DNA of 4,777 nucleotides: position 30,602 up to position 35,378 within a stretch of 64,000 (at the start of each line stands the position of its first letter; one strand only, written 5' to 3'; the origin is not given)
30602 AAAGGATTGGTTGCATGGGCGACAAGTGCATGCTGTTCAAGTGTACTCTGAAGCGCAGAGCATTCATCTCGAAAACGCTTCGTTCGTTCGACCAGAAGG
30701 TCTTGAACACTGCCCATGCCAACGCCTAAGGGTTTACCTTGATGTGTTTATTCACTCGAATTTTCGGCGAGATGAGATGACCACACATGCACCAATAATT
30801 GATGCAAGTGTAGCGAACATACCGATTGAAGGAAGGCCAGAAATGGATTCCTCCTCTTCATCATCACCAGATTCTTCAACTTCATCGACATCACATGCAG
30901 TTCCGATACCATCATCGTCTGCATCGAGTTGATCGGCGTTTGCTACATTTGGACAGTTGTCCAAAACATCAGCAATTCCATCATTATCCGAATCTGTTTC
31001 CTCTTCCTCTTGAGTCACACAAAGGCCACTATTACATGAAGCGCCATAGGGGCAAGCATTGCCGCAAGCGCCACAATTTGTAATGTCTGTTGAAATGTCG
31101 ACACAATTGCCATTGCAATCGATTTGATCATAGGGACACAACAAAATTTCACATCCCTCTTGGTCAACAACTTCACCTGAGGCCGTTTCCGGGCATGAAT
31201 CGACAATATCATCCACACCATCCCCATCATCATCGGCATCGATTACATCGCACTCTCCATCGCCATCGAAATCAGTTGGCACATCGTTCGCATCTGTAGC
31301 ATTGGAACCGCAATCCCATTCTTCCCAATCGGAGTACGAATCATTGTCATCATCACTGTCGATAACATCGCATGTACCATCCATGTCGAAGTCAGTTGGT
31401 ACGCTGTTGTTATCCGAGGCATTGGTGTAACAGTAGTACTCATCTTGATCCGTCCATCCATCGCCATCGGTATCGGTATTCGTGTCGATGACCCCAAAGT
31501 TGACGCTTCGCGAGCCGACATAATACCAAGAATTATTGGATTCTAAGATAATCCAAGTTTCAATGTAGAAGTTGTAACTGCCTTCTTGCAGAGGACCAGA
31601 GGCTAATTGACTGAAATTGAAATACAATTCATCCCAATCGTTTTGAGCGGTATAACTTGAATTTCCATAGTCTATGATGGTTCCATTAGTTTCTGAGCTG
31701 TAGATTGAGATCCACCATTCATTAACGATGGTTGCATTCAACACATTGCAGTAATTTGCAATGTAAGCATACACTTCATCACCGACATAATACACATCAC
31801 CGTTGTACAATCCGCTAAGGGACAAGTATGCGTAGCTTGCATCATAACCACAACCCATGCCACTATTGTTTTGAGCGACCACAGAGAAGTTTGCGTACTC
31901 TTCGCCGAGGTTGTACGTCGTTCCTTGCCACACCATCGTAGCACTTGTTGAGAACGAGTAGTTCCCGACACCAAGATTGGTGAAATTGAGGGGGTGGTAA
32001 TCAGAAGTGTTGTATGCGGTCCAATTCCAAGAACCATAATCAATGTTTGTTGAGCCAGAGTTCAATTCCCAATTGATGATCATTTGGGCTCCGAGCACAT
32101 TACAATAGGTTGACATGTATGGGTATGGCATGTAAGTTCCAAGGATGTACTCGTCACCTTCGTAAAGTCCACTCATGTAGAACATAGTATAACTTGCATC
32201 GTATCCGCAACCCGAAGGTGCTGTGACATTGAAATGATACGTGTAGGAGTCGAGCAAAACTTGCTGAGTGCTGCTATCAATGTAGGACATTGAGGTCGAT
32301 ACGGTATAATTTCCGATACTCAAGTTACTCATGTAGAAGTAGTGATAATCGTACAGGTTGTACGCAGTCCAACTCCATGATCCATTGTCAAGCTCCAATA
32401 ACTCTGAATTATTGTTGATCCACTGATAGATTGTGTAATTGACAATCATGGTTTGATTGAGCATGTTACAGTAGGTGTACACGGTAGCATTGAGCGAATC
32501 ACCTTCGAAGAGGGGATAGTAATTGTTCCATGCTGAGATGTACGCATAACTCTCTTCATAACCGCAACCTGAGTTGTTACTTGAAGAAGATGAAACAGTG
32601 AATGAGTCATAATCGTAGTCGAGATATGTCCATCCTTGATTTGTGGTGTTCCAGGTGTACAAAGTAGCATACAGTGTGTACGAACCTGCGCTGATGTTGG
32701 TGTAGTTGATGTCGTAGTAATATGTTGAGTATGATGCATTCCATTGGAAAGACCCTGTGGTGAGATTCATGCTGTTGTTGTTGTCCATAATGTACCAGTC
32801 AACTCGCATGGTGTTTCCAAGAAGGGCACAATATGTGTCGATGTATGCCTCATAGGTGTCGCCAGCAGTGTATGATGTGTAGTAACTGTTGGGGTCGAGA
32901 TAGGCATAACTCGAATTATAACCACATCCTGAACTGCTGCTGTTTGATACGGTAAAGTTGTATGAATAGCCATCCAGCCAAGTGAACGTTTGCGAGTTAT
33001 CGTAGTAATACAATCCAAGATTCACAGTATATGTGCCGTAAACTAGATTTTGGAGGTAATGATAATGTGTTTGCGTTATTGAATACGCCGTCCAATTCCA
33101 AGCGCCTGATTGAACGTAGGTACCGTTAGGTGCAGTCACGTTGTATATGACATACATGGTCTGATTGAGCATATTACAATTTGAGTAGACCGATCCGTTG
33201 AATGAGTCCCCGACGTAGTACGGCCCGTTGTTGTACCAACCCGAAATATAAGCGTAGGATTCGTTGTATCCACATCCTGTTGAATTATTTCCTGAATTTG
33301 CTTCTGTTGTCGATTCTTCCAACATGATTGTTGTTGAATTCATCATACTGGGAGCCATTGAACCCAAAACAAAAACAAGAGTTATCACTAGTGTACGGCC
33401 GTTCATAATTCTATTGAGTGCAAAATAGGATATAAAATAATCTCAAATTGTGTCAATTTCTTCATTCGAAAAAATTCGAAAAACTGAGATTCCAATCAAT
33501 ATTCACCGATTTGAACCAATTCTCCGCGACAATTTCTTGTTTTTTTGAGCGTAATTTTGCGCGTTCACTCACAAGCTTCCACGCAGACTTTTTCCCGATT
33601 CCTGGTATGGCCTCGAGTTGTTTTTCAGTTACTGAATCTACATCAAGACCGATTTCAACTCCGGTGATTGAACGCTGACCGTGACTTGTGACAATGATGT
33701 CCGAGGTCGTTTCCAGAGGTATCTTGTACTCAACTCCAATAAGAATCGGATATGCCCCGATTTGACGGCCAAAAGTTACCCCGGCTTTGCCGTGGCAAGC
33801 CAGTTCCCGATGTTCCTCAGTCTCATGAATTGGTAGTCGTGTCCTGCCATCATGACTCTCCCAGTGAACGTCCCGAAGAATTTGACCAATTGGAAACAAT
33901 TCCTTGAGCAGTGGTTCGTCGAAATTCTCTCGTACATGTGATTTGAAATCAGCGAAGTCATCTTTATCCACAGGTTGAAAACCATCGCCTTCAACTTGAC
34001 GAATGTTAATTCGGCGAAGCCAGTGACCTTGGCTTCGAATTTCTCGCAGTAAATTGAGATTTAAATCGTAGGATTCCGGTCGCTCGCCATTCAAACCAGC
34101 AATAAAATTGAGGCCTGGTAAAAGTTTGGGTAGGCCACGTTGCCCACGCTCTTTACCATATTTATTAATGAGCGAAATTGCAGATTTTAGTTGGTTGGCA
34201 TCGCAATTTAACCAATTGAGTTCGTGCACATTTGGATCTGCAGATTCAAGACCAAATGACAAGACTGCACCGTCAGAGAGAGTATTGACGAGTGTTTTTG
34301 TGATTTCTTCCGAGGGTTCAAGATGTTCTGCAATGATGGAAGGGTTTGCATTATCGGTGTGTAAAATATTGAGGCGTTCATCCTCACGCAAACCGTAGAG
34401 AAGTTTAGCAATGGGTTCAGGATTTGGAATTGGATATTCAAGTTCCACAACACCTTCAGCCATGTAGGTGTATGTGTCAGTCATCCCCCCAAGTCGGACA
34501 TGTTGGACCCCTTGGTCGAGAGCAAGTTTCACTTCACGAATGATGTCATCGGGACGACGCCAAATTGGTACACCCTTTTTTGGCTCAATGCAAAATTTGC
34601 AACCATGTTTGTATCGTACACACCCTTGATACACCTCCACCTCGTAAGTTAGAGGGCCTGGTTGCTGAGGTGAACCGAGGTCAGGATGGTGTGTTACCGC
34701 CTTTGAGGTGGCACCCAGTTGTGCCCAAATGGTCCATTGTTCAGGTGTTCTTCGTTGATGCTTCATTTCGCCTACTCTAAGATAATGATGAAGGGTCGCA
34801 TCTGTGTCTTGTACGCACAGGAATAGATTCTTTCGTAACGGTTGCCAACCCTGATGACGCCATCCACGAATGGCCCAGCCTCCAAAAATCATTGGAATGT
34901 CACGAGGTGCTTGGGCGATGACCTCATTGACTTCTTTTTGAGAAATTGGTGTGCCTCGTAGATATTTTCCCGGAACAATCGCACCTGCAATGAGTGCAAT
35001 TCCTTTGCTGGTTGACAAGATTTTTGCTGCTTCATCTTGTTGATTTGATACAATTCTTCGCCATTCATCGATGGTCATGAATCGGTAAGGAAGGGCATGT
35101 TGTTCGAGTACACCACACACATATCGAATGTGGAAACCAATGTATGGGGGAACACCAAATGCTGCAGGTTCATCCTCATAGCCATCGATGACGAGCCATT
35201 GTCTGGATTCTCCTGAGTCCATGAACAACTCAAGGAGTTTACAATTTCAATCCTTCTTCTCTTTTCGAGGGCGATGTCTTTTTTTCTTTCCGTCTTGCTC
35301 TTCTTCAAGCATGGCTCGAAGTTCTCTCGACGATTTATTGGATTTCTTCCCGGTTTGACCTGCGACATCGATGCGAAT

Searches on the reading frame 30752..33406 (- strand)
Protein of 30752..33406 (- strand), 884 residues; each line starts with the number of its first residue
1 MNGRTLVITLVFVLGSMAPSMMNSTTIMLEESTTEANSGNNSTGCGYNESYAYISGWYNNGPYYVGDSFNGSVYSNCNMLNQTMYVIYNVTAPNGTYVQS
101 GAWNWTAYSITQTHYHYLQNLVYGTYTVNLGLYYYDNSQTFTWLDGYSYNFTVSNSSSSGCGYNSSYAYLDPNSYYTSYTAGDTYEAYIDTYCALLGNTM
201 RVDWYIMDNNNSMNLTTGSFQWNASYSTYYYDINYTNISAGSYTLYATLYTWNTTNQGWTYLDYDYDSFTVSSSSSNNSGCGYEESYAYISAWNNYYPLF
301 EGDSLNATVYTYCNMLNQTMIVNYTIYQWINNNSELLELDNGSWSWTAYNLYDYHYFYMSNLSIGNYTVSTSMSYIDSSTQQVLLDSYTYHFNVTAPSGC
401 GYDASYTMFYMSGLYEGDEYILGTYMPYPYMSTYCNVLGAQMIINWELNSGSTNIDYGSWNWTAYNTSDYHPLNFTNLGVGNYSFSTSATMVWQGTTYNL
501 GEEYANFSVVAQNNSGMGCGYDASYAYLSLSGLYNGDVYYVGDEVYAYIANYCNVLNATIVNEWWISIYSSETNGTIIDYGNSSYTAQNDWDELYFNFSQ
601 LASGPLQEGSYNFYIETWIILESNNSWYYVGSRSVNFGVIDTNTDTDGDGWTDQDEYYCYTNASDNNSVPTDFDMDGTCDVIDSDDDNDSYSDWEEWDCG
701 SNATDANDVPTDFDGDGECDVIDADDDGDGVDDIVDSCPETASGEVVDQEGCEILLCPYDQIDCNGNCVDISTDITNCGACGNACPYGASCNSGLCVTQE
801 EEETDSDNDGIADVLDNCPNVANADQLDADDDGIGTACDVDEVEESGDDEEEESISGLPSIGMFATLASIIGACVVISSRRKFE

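Call 12: search_protein_families(library=pfam, proteins=[window:30752-33406:-], max_evalue=0.0001)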
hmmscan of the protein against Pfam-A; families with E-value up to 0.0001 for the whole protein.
window:30752-33406:- (884 aa): 2 families
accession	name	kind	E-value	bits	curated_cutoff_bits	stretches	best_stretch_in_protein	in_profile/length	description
PF02412.23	TSP_3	-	1.1e-08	35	25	1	803-826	13-36/36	Thrombospondin type 3 repeat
PF04885.19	Stig1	-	4.3e-08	34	24.1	1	752-797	36-83/85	Stigma-specific STIG1-like protein family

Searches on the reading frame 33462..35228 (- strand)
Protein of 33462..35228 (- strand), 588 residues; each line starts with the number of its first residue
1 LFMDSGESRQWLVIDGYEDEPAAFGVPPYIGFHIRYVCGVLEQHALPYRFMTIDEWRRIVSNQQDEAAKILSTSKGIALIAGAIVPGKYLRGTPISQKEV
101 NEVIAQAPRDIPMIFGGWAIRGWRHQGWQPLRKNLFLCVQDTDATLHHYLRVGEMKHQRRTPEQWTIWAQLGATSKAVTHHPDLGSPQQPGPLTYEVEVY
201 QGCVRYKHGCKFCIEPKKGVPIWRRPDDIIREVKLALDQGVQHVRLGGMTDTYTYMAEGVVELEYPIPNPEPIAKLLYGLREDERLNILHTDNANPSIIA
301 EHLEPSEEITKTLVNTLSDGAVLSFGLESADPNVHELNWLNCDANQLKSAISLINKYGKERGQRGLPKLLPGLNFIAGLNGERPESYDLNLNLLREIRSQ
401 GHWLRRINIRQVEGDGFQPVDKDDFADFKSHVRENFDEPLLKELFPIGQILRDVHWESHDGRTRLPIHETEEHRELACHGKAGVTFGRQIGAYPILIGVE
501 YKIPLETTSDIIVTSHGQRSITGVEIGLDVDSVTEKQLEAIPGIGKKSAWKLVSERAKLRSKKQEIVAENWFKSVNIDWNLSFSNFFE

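Call 3: search_protein_families(library=pfam, proteins=[window:33462-35228:-], max_evalue=0.01)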
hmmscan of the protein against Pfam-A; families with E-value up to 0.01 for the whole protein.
window:33462-35228:- (588 aa): 1 family
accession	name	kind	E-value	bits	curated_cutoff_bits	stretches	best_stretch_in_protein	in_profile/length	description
PF04055.27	Radical_SAM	-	6.3e-09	36.7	29.5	1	198-361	2-143/166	Radical SAM superfamily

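Call 4: search_protein_families(library=ncbifam, proteins=[window:33462-35228:-], max_evalue=0.01)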
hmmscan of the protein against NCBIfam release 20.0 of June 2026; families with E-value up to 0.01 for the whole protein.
window:33462-35228:- (588 aa): 2 families
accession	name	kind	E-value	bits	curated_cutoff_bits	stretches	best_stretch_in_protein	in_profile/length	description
TIGR00089.1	TIGR00089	subfamily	5.2e-06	25.5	251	1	184-302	130-237/429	MiaB/RimO family radical SAM methylthiotransferase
TIGR01574.1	miaB-methiolase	equivalog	0.00028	20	355.3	1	191-248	142-197/437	tRNA (N6-isopentenyl adenosine(37)-C2)-methylthiotransferase MiaB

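Call 55: search_solved_structures(query=window:33462-35228:-, max_evalue=0.01)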
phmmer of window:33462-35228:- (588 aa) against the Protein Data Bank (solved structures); distinct sequences matched with E-value up to 0.01: 0.
